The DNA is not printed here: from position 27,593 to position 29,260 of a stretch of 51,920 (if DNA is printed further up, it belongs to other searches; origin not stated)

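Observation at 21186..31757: Nine-gene operon of four divergent lidless Hsp70 paralogues, each followed by a partner gene, ending in an AAA+ ATPase: candidate undescribed Hsp70-centred system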

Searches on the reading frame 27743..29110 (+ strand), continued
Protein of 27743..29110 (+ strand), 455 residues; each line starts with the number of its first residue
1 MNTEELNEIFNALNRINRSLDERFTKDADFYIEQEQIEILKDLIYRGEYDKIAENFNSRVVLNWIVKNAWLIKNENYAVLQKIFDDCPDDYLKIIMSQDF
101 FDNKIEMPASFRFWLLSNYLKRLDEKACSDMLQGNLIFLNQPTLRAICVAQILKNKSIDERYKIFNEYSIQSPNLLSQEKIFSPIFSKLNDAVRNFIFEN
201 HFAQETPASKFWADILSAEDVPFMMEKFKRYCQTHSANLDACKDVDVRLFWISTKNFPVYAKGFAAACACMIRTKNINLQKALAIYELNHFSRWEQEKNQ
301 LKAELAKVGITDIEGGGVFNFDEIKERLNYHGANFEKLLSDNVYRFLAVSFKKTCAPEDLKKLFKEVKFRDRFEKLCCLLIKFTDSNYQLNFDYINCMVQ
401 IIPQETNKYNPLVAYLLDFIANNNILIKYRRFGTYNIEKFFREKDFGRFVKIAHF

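Call 80: search_protein_representatives(alignment_id=A1)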
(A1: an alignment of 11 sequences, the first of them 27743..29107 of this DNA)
Query: 11 sequences, 453 profile positions. Proteins with E-value up to 0.001 (for the whole library): 92; up to 1e-10: 56; up to 1e-30: 22. The best 92 are listed.
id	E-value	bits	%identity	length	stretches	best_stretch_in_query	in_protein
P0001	1.4e-189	647.3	-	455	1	1-453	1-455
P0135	2.8e-187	639.7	-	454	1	1-453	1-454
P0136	1.8e-172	590.9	-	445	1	1-450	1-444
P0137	1.9e-156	538.1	-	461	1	1-453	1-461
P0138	1.4e-147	508.9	-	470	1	1-450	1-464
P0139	5.2e-130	450.9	-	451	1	6-453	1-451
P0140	1.8e-110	386.5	-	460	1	1-450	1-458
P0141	4.7e-106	372.0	-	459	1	1-451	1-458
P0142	5.7e-98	345.3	-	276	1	179-453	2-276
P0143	8.7e-94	331.5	-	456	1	1-452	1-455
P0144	7.9e-71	255.8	-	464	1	1-451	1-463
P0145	1.9e-67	244.7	-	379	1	77-451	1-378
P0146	3.1e-62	227.5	-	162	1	1-162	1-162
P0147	2.2e-60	221.4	-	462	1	1-451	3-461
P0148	2.1e-57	211.6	-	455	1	12-451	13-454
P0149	2.7e-54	201.4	-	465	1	1-451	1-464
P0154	1.5e-36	142.8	-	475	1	9-442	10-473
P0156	1.7e-29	119.6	-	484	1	7-450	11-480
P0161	9.3e-21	90.8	-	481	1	12-450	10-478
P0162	2.3e-20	89.5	-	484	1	7-450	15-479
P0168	2.1e-15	73.1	-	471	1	7-449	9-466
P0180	6.1e-13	65.0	-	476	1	5-451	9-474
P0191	1.9e-10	56.8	-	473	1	1-450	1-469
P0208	1.6e-07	47.1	-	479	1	9-450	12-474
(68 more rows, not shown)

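Call 81: find_encoding_contigs(protein=P0156, flank=10000, max_places=2)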
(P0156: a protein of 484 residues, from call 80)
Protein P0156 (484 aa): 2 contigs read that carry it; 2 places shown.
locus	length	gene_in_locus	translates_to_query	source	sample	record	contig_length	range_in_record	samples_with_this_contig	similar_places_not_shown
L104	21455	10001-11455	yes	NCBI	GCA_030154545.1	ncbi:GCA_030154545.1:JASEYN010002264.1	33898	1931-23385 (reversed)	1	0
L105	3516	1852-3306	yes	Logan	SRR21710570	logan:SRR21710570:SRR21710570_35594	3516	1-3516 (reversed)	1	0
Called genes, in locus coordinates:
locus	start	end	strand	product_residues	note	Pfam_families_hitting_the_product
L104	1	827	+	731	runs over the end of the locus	PF00012:HSP70, PF06723:MreB_Mbl (weak), PF00012:HSP70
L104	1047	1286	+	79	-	-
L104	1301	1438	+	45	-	-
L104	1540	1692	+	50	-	-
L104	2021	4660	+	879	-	PF00069:Pkinase (weak), PF00012:HSP70, PF13638:PIN_4, PF00012:HSP70, PF06723:MreB_Mbl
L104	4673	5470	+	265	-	-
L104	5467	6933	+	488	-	PF00012:HSP70, PF06723:MreB_Mbl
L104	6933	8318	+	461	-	-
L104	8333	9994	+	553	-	PF00012:HSP70, PF06723:MreB_Mbl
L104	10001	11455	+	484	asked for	-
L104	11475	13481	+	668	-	PF00012:HSP70, PF06723:MreB_Mbl, PF00092:VWA, PF13519:VWA_2, PF13768:VWA_3 (faint)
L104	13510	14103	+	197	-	-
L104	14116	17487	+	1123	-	-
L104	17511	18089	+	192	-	-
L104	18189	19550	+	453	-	PF02310:B12-binding, PF04055:Radical_SAM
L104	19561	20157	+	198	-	PF01712:dNK, PF02223:Thymidylate_kin, PF13238:AAA_18 (faint)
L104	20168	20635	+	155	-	PF03449:GreA_GreB_N, PF01272:GreA_GreB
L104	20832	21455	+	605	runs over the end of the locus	PF08378:NERD (weak), PF00580:UvrD-helicase (faint), PF13245:AAA_19 (weak), PF01443:Viral_helicase1 (faint)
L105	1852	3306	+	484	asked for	-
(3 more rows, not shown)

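Call 82: find_encoding_contigs(protein=P0180, flank=10000, max_places=2)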
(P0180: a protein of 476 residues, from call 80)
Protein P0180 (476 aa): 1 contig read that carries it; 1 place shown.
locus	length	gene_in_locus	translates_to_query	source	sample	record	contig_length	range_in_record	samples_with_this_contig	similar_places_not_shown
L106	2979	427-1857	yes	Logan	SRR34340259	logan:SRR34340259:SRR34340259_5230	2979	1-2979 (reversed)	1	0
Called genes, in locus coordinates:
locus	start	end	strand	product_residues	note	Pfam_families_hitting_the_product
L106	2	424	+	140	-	?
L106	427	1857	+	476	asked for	-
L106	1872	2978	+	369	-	?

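Call 83: find_encoding_contigs(protein=P0208, flank=10000, max_places=2)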
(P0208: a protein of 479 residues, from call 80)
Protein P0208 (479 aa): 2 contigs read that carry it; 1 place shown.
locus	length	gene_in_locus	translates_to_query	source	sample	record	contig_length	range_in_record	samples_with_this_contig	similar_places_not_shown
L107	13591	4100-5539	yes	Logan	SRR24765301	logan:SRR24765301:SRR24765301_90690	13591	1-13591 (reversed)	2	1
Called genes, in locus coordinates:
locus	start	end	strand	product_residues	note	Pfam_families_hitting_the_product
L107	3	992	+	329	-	?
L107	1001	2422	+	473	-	PF00012:HSP70, PF06723:MreB_Mbl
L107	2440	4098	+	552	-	PF00012:HSP70, PF06723:MreB_Mbl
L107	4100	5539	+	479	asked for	-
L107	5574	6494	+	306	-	-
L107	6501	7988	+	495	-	PF01618:MotA_ExbB (weak)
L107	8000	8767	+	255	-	-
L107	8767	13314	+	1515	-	-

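Call 84: search_protein_families(library=padloc, proteins=[L107:5574-6491:+, L107:6501-7985:+, L107:8000-8764:+, L107:8767-13311:+, L107:3-992:+, L104:13510-14100:+, L104:14116-17484:+, L104:17511-18086:+, L104:4673-5467:+, L104:6933-8315:+], max_evalue=0.001)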
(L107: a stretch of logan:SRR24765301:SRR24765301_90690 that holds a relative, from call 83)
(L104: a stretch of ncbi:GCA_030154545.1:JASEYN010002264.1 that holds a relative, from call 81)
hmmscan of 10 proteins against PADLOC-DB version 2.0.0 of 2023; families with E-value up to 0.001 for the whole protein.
L107:5574-6491:+ (306 aa): 0 families

L107:6501-7985:+ (495 aa): 9 families
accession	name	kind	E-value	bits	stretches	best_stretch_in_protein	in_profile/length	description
PDLC00647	ZorA3|ZorA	-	2.6e-12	44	2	116-176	118-178/780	MotA/ExbB/TolQ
PDLC00648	ZorA3|ZorA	-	8.9e-10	35.9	2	116-175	112-171/692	MotA/ExbB/TolQ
PDLC00604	ZorA1|ZorA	-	1.2e-09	35.2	1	102-457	133-469/639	MotA/ExbB/TolQ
PDLC00650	ZorA3|ZorA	-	2.8e-09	34.1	2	114-176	111-173/1063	MotA/ExbB/TolQ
PDLC00635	ZorA2|ZorA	-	8e-09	33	1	100-375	37-303/505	MotA/ExbB/TolQ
PDLC00601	ZorA1|ZorA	-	3.6e-08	30.5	1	117-178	143-202/699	MotA/ExbB/TolQ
PDLC00595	ZorA1|ZorA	-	1.1e-07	29.1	1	114-189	143-217/487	MotA/ExbB/TolQ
PDLC00649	ZorA3|ZorA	-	2.6e-06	24.1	1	114-176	111-173/698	MotA/ExbB/TolQ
PDLC00605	ZorA1|ZorA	-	5.7e-06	22.9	0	114-176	170-231/700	MotA/ExbB/TolQ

L107:8000-8764:+ (255 aa): 7 families
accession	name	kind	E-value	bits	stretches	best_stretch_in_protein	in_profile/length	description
PDLC00609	ZorB1|ZorB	-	1.2e-19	68.7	1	4-246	5-230/232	MotB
PDLC00608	ZorB1|ZorB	-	8.7e-13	46.1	1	4-234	4-229/243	MotB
PDLC00611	ZorB1|ZorB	-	1.3e-12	45.9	1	3-168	6-174/240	MotB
PDLC00641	ZorB2|ZorB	-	3.7e-10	37.9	1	5-237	4-229/238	MotB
PDLC00610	ZorB1|ZorB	-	3.4e-09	34.6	1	5-243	4-247/254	MotB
PDLC00651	ZorB3|ZorB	-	1e-07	29.7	1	12-122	10-123/215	MotB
PDLC00612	ZorB1|ZorB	-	4.5e-06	24.4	1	50-249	95-284/293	MotB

L107:8767-13311:+ (1515 aa): 0 families

L107:3-992:+ (329 aa): 0 families

L104:13510-14100:+ (197 aa): 0 families

L104:14116-17484:+ (1123 aa): 10 families
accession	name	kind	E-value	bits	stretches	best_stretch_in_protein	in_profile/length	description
PDLC04103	HerA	-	2.1e-21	73.9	1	859-979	441-560/579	-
PDLC04105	HerA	-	2.9e-20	70.3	2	837-979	397-539/576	-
PDLC04140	mad8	-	7.8e-19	66.3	1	607-976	13-300/314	mads_8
PDLC01055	HerA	-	1.8e-17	61.4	2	810-978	373-527/532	Type III coevolved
PDLC04102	HerA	-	1.4e-14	51.4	1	834-977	480-621/654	-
PDLC04106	HerA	-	1.4e-13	48.3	1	847-978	499-631/667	-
PDLC04098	HerA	-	2.2e-11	41.1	1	835-976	500-647/686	-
PDLC04100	HerA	-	7.1e-11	39.5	1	853-977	434-557/580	-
PDLC04104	HerA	-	1.5e-10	38.4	1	829-978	190-339/379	-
PDLC02185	HerA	-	7.8e-10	36.1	1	851-977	438-563/585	-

L104:17511-18086:+ (192 aa): 0 families

L104:4673-5467:+ (265 aa): 0 families

L104:6933-8315:+ (461 aa): 0 families

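Call 85: search_protein_families(library=pfam, proteins=[L107:5574-6491:+, L107:6501-7985:+, L107:8000-8764:+, L107:8767-13311:+, L107:3-992:+, L104:13510-14100:+, L104:14116-17484:+, L104:17511-18086:+, L104:4673-5467:+, L104:6933-8315:+], max_evalue=0.01)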
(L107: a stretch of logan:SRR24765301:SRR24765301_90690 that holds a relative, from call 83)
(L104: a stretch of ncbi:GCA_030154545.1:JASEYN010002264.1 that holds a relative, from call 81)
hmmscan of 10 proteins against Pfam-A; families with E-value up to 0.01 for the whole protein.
L107:5574-6491:+ (306 aa): 0 families

L107:6501-7985:+ (495 aa): 2 families
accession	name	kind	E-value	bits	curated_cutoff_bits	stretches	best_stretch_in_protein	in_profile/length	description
PF01618.21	MotA_ExbB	-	4.4e-06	26.9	22.9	1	87-191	24-122/127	MotA/TolQ/ExbB proton channel family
PF20155.4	TMP_3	-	5e-05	23.6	41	0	262-355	20-116/192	Tape measure protein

L107:8000-8764:+ (255 aa): 2 families
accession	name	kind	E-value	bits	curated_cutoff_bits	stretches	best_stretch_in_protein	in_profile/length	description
PF00691.25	OmpA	-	0.0012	19.6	27.2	1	91-155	1-59/98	OmpA family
PF17440.7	Thiol_cytolys_C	-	0.0049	17.4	23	0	187-230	21-64/102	Thiol-activated cytolysin beta sandwich domain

L107:8767-13311:+ (1515 aa): 0 families

L107:3-992:+ (329 aa): 4 families
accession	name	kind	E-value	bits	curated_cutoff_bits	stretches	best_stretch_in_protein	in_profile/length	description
PF00012.26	HSP70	-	3.2e-43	148.3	20.6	1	1-319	191-492/599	Hsp70 protein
PF06723.19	MreB_Mbl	-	8.1e-06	25.3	27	1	114-193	236-317/327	MreB/Mbl protein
PF14450.12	FtsA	-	0.0012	19.6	31.8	0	2-292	4-103/127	Cell division protein FtsA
PF11104.14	PilM_2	-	0.0046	16.4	27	0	144-173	269-298/340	Type IV pilus assembly protein PilM;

L104:13510-14100:+ (197 aa): 0 families

L104:14116-17484:+ (1123 aa): 8 families
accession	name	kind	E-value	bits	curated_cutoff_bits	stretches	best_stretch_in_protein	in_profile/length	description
PF01935.23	DUF87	-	6.9e-05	23.5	23.2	1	598-703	2-103/220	Helicase HerA, central domain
PF13401.12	AAA_22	-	0.00011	23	27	0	622-646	5-29/130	AAA domain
PF05872.18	HerA_C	-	0.00013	21.2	22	0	609-645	8-44/502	Helicase HerA-like C-terminal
PF01580.24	FtsK_SpoIIIE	-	0.00015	21.7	24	1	602-645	19-62/221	FtsK/SpoIIIE family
PF13207.12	AAA_17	-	0.00056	20.6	27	0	629-651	2-24/136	AAA domain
PF13238.12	AAA_18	-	0.0016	19.3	29.4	0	625-645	1-19/128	AAA domain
PF10412.15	TrwB_AAD_bind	-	0.0021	17.4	20.5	0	613-645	6-38/387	Type IV secretion-system coupling protein DNA-binding domain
PF00004.35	AAA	-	0.0077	17.1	21.2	0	626-655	2-31/131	ATPase family associated with various cellular activities (AAA)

L104:17511-18086:+ (192 aa): 0 families

L104:4673-5467:+ (265 aa): 0 families

L104:6933-8315:+ (461 aa): 0 families

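Call 86: find_related_loci(query=A1, collection=viral_contigs, flank=10000)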
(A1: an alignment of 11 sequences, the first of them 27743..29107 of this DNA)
Query A1 (455 aa) in viral_contigs; peptide patterns used: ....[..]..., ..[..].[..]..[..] (x = any residue, [..] = any of these).
21 stretches matched a pattern, but none encodes a relative of the query by tblastn (E <= 1e-3).

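Call 87: find_encoding_contigs(protein=P0161, flank=10000, max_places=3)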
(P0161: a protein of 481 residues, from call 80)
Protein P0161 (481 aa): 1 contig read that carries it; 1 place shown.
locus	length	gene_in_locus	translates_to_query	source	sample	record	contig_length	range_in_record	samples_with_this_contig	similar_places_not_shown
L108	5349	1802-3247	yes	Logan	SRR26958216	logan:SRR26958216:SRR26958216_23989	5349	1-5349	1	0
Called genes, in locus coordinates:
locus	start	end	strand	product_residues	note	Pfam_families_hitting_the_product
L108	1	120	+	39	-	?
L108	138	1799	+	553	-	PF00012:HSP70, PF06723:MreB_Mbl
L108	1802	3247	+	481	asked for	-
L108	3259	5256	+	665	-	PF00012:HSP70, PF06723:MreB_Mbl, PF05762:VWA_CoxE (faint), PF00092:VWA, PF13519:VWA_2, PF13768:VWA_3 (weak)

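Call 88: list_cluster_members(proteins=[P0137, P0140, P0144, P0149, P0154, P0156, P0162, P0168, P0191, P0208])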
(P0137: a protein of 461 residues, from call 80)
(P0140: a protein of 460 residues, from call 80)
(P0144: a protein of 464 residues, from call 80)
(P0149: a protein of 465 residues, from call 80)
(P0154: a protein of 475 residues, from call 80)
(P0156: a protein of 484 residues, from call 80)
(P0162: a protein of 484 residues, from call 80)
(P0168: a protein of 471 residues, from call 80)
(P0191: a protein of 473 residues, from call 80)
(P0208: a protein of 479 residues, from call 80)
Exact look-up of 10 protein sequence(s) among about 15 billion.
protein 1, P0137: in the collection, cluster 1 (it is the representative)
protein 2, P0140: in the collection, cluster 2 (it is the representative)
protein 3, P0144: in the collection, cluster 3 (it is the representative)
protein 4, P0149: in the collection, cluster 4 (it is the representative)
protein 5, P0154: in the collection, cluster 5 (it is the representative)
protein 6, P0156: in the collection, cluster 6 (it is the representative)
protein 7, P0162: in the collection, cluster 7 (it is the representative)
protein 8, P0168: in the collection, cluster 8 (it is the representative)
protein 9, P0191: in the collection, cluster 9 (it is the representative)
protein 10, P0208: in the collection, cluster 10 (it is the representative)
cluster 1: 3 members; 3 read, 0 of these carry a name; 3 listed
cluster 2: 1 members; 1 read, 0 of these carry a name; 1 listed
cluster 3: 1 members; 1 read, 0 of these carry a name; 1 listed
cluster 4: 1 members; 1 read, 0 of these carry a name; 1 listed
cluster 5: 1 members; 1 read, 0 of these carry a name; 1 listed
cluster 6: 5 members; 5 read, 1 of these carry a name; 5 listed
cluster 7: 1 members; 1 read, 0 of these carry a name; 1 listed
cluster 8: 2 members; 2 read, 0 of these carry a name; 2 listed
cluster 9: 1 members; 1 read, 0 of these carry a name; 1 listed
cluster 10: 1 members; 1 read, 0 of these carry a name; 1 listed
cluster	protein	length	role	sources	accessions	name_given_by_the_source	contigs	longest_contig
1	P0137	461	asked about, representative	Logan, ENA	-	-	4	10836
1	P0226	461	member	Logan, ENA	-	-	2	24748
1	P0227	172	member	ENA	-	-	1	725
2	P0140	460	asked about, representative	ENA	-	-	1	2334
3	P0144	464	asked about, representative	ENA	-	-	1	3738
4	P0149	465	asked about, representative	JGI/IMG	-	-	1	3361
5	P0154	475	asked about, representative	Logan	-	-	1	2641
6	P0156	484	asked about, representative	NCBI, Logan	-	-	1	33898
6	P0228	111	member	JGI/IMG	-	hypothetical protein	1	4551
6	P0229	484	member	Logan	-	-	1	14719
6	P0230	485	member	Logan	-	-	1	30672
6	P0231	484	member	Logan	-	-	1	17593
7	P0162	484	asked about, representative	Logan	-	-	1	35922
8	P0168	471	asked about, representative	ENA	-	-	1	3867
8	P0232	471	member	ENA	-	-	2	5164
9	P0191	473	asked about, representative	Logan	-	-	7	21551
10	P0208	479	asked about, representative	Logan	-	-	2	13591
